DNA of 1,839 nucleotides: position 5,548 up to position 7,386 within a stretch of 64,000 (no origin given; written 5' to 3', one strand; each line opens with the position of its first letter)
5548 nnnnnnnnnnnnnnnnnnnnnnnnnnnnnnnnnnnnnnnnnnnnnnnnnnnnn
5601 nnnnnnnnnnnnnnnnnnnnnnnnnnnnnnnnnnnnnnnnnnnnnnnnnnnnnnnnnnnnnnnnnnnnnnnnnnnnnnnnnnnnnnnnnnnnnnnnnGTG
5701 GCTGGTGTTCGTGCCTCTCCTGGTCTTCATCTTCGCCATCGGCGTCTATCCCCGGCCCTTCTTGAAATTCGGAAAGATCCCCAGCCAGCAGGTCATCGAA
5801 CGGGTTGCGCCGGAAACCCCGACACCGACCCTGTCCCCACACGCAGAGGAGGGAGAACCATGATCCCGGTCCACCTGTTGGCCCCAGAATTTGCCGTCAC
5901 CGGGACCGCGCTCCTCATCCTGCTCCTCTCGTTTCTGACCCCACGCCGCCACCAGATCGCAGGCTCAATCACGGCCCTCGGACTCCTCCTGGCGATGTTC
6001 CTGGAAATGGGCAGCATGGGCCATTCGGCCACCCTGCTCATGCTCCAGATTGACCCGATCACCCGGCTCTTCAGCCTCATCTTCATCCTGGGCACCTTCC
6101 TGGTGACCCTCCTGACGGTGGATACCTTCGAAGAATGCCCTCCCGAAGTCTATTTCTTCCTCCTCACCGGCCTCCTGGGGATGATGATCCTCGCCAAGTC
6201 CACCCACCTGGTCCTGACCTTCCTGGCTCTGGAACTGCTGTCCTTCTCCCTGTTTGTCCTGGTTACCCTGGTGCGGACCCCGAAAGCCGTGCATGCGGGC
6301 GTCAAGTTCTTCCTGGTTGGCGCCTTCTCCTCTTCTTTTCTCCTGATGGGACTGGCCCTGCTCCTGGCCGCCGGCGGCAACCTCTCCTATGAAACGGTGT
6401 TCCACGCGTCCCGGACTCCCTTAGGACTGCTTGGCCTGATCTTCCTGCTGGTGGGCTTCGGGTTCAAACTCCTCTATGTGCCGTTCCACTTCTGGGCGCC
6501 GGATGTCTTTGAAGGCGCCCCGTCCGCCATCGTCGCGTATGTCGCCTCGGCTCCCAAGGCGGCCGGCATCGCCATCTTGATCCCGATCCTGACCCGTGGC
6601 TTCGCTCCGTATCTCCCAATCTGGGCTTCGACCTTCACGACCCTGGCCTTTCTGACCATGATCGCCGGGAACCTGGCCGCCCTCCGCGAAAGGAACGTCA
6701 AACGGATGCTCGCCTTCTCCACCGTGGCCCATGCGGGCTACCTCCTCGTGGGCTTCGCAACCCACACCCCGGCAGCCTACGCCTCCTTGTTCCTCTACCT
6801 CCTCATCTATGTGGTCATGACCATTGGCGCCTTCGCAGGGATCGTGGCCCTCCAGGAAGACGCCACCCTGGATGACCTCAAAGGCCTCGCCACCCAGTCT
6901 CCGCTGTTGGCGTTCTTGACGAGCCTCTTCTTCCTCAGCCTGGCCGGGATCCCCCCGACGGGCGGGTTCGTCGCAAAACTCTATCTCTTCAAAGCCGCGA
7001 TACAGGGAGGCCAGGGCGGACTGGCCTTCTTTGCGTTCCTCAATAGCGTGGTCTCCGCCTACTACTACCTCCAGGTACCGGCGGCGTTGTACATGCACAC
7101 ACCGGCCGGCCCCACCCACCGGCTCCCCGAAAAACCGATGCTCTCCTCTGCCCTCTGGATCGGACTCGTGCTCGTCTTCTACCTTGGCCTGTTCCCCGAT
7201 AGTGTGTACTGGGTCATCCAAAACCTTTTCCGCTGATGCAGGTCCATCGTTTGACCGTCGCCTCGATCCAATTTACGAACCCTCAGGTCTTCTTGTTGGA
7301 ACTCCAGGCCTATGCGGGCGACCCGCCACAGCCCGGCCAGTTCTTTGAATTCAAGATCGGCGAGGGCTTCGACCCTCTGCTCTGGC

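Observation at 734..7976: Complex I membrane-arm operon nuoH-J-K-L-M-N without nuoI, ending in a translationally coupled PyrK-like flavoprotein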

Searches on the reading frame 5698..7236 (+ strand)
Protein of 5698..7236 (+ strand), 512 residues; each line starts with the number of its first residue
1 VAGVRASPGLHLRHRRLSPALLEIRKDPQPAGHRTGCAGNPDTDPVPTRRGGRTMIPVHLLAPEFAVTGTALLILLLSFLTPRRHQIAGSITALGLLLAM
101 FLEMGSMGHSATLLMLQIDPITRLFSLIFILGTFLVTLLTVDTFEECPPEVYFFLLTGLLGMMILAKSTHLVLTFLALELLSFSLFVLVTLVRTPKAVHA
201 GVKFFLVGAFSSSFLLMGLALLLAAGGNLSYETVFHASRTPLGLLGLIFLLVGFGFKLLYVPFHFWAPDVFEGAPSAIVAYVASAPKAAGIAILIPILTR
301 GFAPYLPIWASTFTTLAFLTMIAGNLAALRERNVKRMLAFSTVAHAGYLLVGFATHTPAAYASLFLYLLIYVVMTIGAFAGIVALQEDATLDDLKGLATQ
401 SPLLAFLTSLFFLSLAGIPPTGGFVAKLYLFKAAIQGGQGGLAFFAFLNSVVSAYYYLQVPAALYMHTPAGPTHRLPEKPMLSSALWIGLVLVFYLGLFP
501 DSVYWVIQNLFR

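Call 3: search_protein_families(library=pfam, proteins=[window:5698-7236:+])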
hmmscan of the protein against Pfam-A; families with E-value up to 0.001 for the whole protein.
window:5698-7236:+ (512 aa): 1 family
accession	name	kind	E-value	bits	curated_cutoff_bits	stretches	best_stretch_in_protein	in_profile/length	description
PF00361.26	Proton_antipo_M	-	2.5e-59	201.3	21.5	1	168-452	1-293/294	NADH:quinone oxidoreductase/Mrp antiporter, TM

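Call 4: search_protein_families(library=ncbifam, proteins=[window:5698-7236:+])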
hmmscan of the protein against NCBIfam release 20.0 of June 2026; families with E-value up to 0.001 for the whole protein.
window:5698-7236:+ (512 aa): 66 families (the best 25 are shown)
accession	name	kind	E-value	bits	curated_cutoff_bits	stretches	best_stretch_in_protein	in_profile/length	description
TIGR01770.1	NDH_I_N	subfamily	1.3e-100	337.6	332.6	1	61-503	4-471/472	NADH-quinone oxidoreductase subunit NuoN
NF004442.0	PRK05777.1-5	equivalog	3.6e-90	303.3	523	1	57-508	7-475/483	NADH-quinone oxidoreductase subunit NuoN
NF004440.0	PRK05777.1-3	equivalog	1.4e-87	294.6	519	1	58-482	8-446/477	NADH-quinone oxidoreductase subunit NuoN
NF004441.0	PRK05777.1-4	equivalog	1.3e-78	264.9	477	1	149-504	145-513/524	NADH-quinone oxidoreductase subunit NuoN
NF004445.0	PRK05777.2-3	equivalog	2.6e-78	264.1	408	1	71-494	20-463/475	NADH-quinone oxidoreductase subunit NuoN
NF004446.0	PRK05777.2-4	equivalog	7.3e-76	256.3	590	1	60-509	13-493/502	NADH-quinone oxidoreductase subunit NuoN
NF002701.0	PRK02504.1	equivalog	5.4e-73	246.2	569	1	60-467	14-436/513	NAD(P)H-quinone oxidoreductase subunit N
NF004439.0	PRK05777.1-1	equivalog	3.4e-64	217.5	531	1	65-509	14-480/485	NADH-quinone oxidoreductase subunit NuoN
NF004444.0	PRK05777.2-2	equivalog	7.5e-63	213.3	496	1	58-470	14-446/496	NADH-quinone oxidoreductase subunit NuoN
NF004447.0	PRK05777.2-5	equivalog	8.8e-55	186.6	547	1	60-473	3-430/458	NADH-quinone oxidoreductase subunit NuoN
NF004443.0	PRK05777.2-1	equivalog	3.6e-51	174.8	626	1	56-469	9-451/506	NADH-quinone oxidoreductase subunit NuoN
NF004448.0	PRK05777.2-6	equivalog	7.4e-41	140.7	869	1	91-469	49-446/492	NADH-quinone oxidoreductase subunit NuoN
NF006241.0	PRK08377.1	equivalog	3.6e-36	125.2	645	1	114-509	72-472/494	NADH dehydrogenase subunit N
NF006419.0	PRK08668.1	equivalog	1.1e-35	123.6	617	1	112-510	62-477/613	NADH dehydrogenase subunit M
NF009308.0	PRK12665.1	equivalog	4.2e-34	118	585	1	152-461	121-430/531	Na+/H+ antiporter subunit D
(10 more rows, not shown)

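Call 30: find_homologous_proteins(query=window:5860-7233:+, max_evalue=1e-60)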
Query window:5860-7233:+ (458 aa): 3120 proteins with E <= 1e-60 among 8000 candidates; the best 120 are listed.
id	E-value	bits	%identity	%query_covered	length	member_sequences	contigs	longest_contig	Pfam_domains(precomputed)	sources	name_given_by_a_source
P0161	5.9e-283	957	100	100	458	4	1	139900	PF00361.26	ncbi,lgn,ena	-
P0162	2.0e-238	810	86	100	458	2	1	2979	PF00361.26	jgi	-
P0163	6.0e-149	515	55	100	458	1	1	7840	PF00361.26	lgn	-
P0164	4.3e-145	502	53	100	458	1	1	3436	PF00361.26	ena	-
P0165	7.5e-145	502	54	100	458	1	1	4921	PF00361.26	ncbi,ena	-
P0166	4.1e-141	489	56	99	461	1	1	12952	PF00361.26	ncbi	-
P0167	2.6e-140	487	54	99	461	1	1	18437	PF00361.26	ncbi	-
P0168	6.7e-140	485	56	99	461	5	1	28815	PF00361.26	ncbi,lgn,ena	-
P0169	4.1e-138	479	54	99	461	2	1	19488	PF00361.26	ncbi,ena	-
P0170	3.7e-104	367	46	100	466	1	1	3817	PF00361.26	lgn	-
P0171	1.1e-102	363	43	98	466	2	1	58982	PF00361.26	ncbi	-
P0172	1.6e-99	352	44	90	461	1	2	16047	PF00361.26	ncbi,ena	-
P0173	3.3e-96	341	43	100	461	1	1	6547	PF00361.26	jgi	-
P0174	4.6e-96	341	41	97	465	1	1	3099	PF00361.26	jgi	-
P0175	1.4e-84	303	43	84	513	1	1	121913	PF00361.26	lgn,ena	-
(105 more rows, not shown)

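Call 31: find_encoding_contigs(protein=P0168, flank=10000, max_places=2)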
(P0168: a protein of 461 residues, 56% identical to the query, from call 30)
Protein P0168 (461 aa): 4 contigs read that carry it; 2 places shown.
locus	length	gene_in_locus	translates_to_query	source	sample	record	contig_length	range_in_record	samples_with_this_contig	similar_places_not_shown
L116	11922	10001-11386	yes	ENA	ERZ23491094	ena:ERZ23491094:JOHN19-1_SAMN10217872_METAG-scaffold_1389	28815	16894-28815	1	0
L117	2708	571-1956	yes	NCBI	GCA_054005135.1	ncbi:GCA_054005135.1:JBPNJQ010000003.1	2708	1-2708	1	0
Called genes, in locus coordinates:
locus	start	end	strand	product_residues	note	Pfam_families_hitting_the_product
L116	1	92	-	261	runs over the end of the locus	PF01887:SAM_HAT_N, PF20257:SAM_HAT_C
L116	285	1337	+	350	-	PF13458:Peripla_BP_6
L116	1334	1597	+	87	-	-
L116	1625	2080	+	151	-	PF00359:PTS_EIIA_2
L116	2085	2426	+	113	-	-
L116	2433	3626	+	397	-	PF00579:tRNA-synt_1b, PF22421:SYY_C-terminal, PF01479:S4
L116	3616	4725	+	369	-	PF13439:Glyco_transf_4, PF13579:Glyco_trans_4_4, PF20706:GT4-conflict, PF00534:Glycos_transf_1, PF13692:Glyco_trans_1_4, PF13524:Glyco_trans_1_2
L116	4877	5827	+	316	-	PF00146:NADHdh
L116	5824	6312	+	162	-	PF00499:Oxidored_q3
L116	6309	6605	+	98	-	PF00420:Oxidored_q2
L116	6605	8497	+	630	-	PF00662:Proton_antipo_N, PF00361:Proton_antipo_M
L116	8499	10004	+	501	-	PF00361:Proton_antipo_M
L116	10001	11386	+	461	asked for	PF00361:Proton_antipo_M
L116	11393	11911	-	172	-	PF00578:AhpC-TSA, PF08534:Redoxin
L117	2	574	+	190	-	?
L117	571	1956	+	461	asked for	PF00361:Proton_antipo_M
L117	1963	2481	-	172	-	PF00578:AhpC-TSA, PF08534:Redoxin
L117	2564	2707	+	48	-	?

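Call 32: find_encoding_contigs(protein=P0167, flank=10000, max_places=2)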
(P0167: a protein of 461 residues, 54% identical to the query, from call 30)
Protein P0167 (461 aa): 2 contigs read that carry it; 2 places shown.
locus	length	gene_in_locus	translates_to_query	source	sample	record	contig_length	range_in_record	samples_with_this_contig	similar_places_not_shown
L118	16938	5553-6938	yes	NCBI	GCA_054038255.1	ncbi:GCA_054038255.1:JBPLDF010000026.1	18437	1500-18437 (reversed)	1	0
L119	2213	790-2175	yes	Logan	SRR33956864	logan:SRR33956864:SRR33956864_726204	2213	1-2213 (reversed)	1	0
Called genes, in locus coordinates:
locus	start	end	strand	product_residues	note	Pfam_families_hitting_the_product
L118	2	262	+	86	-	?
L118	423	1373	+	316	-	PF00146:NADHdh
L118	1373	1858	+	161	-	PF00499:Oxidored_q3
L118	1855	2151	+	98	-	PF00420:Oxidored_q2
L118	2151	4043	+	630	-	PF00662:Proton_antipo_N, PF00361:Proton_antipo_M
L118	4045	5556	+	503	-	PF00361:Proton_antipo_M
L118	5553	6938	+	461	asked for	PF00361:Proton_antipo_M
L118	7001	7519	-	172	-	PF00578:AhpC-TSA, PF08534:Redoxin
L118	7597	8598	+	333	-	PF02746:MR_MLE_N, PF13378:MR_MLE_C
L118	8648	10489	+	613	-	PF00654:Voltage_CLC, PF00571:CBS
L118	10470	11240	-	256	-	PF23023:Anti-Pycsar_Apyc1, PF00753:Lactamase_B, PF12706:Lactamase_B_2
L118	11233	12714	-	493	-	PF14052:Caps_assemb_Wzi (weak)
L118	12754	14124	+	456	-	PF01406:tRNA-synt_1e, PF00133:tRNA-synt_1 (faint), PF09334:tRNA-synt_1g (weak), PF09190:DALR_2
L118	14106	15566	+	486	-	PF01523:PmbA_TldD_1st, PF19289:PmbA_TldD_3rd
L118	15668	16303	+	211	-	PF01618:MotA_ExbB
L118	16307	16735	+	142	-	PF02472:ExbD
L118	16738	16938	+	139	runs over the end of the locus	PF02472:ExbD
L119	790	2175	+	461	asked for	PF00361:Proton_antipo_M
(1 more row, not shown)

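Call 33: find_encoding_contigs(protein=P0171, flank=10000, max_places=2)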
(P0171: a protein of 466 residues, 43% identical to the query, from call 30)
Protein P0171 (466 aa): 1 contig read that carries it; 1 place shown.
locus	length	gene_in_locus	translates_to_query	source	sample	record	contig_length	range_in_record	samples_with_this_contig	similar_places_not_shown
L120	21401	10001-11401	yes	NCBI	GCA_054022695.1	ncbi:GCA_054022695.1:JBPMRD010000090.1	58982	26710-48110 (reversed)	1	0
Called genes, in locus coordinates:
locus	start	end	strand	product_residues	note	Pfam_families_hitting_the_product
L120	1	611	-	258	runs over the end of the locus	PF01869:BcrAD_BadFG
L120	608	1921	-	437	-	PF06050:HGD-D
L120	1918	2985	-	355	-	PF06050:HGD-D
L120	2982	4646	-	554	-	PF00501:AMP-binding, PF13193:AMP-binding_C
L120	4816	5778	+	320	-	PF00146:NADHdh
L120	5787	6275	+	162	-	PF00499:Oxidored_q3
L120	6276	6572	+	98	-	PF00420:Oxidored_q2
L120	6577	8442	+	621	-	PF00662:Proton_antipo_N, PF06455:NADH5_C (faint), PF00361:Proton_antipo_M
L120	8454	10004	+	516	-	PF00361:Proton_antipo_M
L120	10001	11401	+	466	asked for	PF00361:Proton_antipo_M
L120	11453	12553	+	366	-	PF00155:Aminotran_1_2, PF00266:Aminotran_5 (weak), PF01041:DegT_DnrJ_EryC1, PF01212:Beta_elim_lyase (weak)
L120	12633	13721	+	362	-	PF01078:Mg_chelatase (faint), PF13191:AAA_16 (faint), PF07728:AAA_5 (faint), PF17863:AAA_lid_2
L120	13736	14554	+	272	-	PF00092:VWA (weak), PF13519:VWA_2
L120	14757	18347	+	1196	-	PF20773:InhA-like_MAM (faint), PF07705:CARDB, PF13860:FlgD_ig (weak)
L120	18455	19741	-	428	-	PF25371:DUF7884, PF02353:CMAS, PF13489:Methyltransf_23, PF08241:Methyltransf_11, PF08242:Methyltransf_12, PF13649:Methyltransf_25, PF13847:Methyltransf_31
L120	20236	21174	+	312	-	PF02729:OTCace_N, PF00185:OTCace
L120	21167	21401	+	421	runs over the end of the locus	PF01979:Amidohydro_1, PF12890:DHOase, PF07969:Amidohydro_3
